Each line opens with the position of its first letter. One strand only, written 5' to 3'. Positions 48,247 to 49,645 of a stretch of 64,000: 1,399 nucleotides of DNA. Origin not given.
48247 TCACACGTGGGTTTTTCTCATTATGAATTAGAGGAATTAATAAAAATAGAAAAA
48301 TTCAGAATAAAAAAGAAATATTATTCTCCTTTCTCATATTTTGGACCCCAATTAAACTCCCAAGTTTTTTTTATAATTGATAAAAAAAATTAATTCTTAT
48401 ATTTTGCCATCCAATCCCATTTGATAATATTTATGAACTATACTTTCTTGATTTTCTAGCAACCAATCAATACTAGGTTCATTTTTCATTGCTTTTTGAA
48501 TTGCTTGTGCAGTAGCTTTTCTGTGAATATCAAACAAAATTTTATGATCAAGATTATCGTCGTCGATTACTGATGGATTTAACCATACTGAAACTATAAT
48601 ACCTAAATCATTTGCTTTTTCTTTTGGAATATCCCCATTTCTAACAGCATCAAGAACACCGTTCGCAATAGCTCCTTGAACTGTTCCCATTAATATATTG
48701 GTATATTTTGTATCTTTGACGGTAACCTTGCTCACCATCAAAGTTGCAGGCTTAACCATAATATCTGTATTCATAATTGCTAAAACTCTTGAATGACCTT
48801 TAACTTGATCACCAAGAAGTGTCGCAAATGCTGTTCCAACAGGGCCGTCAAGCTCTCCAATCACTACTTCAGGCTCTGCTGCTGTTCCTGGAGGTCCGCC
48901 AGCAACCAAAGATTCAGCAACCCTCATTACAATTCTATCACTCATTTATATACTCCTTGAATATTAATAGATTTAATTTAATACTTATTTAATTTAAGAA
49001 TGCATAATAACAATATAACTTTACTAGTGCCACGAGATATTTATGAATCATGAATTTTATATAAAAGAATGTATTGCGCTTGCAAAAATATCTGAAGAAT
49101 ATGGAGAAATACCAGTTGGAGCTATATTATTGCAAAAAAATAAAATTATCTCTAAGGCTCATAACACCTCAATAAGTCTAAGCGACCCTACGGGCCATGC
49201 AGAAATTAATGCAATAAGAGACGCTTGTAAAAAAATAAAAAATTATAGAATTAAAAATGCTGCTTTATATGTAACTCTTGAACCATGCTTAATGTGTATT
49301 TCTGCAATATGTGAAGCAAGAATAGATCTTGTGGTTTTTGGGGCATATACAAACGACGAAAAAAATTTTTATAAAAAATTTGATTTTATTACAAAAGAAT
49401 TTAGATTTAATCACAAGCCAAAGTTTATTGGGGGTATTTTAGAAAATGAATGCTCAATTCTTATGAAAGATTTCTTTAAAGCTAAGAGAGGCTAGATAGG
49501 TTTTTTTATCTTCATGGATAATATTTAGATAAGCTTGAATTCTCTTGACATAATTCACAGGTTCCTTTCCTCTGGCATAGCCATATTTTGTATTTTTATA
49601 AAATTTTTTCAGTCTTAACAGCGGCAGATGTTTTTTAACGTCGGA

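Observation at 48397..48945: Orphan formaldehyde-activating-enzyme (Fae) family gene on the minus strand, compositionally distinct, in an otherwise heterotroph-like core region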

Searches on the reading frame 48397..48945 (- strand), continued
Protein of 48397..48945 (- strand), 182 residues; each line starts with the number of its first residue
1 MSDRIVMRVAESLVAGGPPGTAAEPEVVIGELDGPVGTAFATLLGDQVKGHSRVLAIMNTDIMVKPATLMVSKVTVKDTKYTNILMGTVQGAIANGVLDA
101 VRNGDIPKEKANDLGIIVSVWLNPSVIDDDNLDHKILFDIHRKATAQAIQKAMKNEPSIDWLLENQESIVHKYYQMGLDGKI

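Call 90: find_encoding_contigs(protein=P0001, flank=1000, max_places=10)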
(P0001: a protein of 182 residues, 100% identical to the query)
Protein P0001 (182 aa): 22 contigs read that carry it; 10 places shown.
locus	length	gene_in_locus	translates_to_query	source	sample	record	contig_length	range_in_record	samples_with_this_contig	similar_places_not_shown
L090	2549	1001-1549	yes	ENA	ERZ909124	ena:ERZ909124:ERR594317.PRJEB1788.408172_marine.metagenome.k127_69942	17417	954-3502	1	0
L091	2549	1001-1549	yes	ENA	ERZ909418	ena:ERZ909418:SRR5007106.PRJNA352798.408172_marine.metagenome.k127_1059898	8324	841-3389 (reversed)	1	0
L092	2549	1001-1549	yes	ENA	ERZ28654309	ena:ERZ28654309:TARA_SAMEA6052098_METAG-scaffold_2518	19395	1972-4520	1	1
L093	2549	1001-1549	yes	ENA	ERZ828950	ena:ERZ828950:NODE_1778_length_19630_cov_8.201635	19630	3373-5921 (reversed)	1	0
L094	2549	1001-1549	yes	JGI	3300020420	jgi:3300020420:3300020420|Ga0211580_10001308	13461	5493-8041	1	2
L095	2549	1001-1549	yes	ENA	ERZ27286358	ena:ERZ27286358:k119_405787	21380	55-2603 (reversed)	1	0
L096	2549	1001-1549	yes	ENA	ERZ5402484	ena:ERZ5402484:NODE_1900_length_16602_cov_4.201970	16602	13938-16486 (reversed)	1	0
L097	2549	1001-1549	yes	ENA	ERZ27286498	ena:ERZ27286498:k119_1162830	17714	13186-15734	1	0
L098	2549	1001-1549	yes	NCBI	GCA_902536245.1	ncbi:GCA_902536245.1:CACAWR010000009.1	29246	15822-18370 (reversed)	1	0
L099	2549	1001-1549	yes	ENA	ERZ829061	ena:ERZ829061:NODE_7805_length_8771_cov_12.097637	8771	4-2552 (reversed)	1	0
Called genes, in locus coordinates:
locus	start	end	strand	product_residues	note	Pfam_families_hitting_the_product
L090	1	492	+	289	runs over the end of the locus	PF01464:SLT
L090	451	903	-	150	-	PF00383:dCMP_cyt_deam_1, PF14437:MafB19-deam, PF14439:Bd3614-deam (weak)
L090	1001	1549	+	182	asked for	PF08714:Fae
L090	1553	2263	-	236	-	PF13489:Methyltransf_23, PF13847:Methyltransf_31 (weak), PF08241:Methyltransf_11 (weak), PF08242:Methyltransf_12 (weak), PF13649:Methyltransf_25 (weak)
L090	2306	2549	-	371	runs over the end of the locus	-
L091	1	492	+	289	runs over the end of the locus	PF01464:SLT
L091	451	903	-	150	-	PF00383:dCMP_cyt_deam_1, PF14437:MafB19-deam, PF14439:Bd3614-deam (weak)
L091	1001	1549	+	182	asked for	PF08714:Fae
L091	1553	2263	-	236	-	PF13489:Methyltransf_23, PF13847:Methyltransf_31 (weak), PF08241:Methyltransf_11 (weak), PF08242:Methyltransf_12 (weak), PF13649:Methyltransf_25 (weak)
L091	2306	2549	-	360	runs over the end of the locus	?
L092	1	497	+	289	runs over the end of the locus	PF01464:SLT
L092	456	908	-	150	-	PF00383:dCMP_cyt_deam_1, PF14437:MafB19-deam, PF14439:Bd3614-deam (weak)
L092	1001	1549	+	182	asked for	PF08714:Fae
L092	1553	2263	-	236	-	PF13489:Methyltransf_23, PF13847:Methyltransf_31 (weak), PF08241:Methyltransf_11 (weak), PF08242:Methyltransf_12 (weak), PF13649:Methyltransf_25 (weak)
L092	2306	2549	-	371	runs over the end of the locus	-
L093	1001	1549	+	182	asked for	PF08714:Fae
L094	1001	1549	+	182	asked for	PF08714:Fae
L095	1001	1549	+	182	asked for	PF08714:Fae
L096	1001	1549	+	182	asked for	PF08714:Fae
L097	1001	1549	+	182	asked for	PF08714:Fae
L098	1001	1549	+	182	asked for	PF08714:Fae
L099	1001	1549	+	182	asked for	PF08714:Fae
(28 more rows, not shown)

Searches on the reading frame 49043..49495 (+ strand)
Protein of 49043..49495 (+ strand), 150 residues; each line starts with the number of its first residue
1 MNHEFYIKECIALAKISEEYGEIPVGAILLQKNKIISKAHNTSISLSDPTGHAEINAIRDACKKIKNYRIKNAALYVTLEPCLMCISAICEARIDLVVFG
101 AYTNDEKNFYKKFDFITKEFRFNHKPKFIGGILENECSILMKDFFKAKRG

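Call 13: search_protein_families(library=pfam, proteins=[window:49043-49495:+], max_evalue=0.001)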
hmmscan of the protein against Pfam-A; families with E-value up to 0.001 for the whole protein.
window:49043-49495:+ (150 aa): 4 families
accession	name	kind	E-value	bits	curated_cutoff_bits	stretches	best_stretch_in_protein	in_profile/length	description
PF14437.12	MafB19-deam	-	5.9e-29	101.2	27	1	1-149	1-142/142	MafB19-like deaminase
PF00383.29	dCMP_cyt_deam_1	-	1.8e-27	95.7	25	1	2-100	3-101/102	Cytidine and deoxycytidylate deaminase zinc-binding region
PF14439.12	Bd3614-deam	-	3.2e-06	27.5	38.5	1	28-93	13-78/113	Bd3614-like deaminase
PF18750.7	SNAD4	-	0.00051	20.5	27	1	47-91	28-73/130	Secreted Novel AID/APOBEC-like Deaminase 4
